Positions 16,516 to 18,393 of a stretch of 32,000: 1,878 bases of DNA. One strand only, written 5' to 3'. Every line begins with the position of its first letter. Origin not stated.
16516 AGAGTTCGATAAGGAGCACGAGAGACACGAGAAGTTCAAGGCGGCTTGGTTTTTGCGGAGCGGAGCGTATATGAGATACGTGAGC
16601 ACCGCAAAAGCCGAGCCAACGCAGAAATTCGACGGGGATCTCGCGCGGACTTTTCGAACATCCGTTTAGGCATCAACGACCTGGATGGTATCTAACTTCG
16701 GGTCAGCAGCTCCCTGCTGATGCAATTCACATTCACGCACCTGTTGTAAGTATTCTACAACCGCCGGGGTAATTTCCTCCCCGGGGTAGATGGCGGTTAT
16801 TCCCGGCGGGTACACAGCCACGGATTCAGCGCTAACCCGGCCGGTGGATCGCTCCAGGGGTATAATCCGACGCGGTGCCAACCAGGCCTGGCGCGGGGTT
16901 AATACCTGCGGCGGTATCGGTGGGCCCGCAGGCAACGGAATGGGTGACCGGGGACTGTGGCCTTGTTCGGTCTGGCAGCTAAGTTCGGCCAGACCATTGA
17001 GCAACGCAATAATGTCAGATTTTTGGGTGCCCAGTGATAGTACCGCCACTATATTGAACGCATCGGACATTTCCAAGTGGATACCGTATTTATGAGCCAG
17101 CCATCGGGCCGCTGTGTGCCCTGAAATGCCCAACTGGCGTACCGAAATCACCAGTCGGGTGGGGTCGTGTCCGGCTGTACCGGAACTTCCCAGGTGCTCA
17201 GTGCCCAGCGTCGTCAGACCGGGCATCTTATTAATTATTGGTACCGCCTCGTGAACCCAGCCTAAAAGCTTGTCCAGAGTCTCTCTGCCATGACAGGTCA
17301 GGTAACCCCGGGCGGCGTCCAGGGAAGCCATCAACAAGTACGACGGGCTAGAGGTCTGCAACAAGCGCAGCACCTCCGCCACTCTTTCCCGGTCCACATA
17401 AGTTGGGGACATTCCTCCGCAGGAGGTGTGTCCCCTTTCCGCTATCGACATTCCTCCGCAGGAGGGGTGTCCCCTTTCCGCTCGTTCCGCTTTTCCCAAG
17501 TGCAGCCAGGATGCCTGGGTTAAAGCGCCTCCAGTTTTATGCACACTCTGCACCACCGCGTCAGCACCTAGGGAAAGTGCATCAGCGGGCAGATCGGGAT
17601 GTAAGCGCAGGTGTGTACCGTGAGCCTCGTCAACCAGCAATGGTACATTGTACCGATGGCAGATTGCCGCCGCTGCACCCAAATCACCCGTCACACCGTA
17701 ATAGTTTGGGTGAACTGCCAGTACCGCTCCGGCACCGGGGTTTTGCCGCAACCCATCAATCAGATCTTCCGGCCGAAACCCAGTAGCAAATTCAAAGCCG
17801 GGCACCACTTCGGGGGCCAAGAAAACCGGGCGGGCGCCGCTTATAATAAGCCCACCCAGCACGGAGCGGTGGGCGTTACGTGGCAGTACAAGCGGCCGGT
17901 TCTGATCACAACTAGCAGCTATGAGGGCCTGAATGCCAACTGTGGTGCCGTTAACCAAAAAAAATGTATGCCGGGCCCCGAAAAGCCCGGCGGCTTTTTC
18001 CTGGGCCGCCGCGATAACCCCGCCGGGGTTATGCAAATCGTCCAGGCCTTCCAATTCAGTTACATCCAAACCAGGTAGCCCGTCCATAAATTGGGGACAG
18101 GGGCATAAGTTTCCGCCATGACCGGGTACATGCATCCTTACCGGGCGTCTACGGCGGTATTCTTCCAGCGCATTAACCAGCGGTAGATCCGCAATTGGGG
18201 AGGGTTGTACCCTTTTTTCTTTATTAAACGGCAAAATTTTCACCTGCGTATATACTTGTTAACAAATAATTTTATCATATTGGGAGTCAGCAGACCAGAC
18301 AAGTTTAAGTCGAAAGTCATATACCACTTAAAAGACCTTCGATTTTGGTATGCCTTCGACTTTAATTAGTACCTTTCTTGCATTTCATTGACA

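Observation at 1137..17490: Oriented ~40-bp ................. hairpin repeat family at six loci, stop-free in all six frames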

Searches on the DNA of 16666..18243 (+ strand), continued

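Call 87: search_with_rna_model(model_id=R1, sources=[L243, L244, L245, L042], filters=off, max_evalue=1)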
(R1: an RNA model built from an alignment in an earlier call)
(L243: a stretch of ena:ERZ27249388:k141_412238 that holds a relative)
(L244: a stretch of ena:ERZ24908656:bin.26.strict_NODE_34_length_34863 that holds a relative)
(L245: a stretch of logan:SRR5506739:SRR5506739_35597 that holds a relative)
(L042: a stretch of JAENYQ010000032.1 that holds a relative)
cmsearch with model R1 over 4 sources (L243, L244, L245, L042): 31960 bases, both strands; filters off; matches with E-value up to 1: 11.
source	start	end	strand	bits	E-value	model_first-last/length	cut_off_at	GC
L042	425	469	-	66.3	6.7e-18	1-45/45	no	0.56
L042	1196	1240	-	63.7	4.1e-17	1-45/45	no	0.53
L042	60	115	-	33.1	6.1e-08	7-42/45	no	0.52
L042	397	421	-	32.5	9.2e-08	10-34/45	no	0.56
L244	1048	1092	-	30.8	2.9e-07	1-45/45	no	0.58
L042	1170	1190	-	20.6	0.00035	12-32/45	no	0.62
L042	433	463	+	17.6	0.0027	7-37/45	no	0.65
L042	1204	1234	+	16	0.0083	7-37/45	no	0.65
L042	65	115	+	11.7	0.15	7-37/45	no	0.53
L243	341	378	-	9.5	0.69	1-45/45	no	0.61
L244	1057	1085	+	9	0.98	8-36/45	no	0.62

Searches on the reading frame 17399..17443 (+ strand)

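Call 61: search_protein_families(library=pfam, proteins=[L100:926-1387:-, L100:3843-4283:-], max_evalue=0.01)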
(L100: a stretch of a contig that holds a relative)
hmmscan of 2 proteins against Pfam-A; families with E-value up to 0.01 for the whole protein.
L100:926-1387:- (154 aa): 0 families

L100:3843-4283:- (147 aa): 3 families
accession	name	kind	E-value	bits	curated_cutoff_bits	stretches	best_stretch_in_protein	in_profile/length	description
PF09424.15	YqeY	-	3.4e-46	157.3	27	1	5-146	2-143/143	Yqey-like protein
PF02637.23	GatB_Yqey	-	0.00028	21.2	27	1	97-146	92-148/148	GatB domain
PF10642.14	Tom5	-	0.00095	19.6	26.1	1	91-111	5-25/46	Mitochondrial import receptor subunit or translocase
